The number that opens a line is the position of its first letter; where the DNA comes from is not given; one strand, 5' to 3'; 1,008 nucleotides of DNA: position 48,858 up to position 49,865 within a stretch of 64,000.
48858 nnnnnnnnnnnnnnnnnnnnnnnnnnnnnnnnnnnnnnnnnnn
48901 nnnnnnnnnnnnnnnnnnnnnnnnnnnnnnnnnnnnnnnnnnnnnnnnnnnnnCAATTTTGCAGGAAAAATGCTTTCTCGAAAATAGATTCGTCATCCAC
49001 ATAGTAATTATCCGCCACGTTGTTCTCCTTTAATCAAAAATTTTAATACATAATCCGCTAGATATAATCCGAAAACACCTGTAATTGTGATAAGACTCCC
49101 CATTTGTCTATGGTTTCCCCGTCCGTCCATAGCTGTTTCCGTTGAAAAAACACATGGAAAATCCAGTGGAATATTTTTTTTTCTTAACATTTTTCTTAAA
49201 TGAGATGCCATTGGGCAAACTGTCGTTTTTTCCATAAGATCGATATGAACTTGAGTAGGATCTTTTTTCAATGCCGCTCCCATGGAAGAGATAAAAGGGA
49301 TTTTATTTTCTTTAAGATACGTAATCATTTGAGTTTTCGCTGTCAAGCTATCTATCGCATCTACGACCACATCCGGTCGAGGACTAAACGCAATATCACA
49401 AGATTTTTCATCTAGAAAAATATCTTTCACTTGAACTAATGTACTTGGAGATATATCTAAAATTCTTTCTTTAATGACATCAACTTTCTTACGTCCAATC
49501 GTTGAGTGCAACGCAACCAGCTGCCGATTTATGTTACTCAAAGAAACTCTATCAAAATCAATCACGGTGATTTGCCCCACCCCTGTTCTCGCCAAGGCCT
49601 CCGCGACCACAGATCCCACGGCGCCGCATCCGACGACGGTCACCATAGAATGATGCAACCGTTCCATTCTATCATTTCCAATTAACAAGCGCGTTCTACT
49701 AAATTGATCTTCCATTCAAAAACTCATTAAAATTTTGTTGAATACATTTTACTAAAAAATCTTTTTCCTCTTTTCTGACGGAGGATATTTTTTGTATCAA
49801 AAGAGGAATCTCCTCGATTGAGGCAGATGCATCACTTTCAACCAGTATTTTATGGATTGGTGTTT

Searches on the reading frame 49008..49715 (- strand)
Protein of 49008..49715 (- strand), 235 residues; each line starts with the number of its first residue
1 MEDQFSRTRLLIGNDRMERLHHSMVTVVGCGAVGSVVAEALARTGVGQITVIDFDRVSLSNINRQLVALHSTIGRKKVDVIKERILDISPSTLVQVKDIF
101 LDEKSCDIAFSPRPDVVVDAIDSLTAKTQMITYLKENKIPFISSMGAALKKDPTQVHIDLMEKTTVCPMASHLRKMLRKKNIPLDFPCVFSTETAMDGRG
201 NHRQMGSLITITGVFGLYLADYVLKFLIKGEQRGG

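Call 16: find_related_loci(query=window:49008-49715:-, collection=genome_contigs, flank=8000)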
Query window:49008-49715:- (235 aa) in genome_contigs; peptide patterns used: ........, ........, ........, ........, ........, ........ (x = any residue, [..] = any of these).
137 stretches matched a pattern; 3 encode a relative of the query (tblastn E <= 1e-3); 3 distinct loci.
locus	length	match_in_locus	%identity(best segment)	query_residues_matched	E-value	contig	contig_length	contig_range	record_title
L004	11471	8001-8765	39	1-225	2e-51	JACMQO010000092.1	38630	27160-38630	MAG: Bdellovibrio sp. isolate LF-bin-439 FL-bin-439-contig-k141_1356719, whole genome shotgun sequence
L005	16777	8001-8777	38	1-229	1e-50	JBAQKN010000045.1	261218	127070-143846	MAG: Pseudobdellovibrio sp. isolate MFD12081_ilm_asm_bin6 k127_24971, whole genome shotgun sequence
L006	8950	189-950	38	4-229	9e-50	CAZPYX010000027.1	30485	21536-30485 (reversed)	MAG TPA_asm: uncultured Bdellovibrio sp. isolate binchicken_co185_152 genome assembly, contig: NODE_1890_length_30485_co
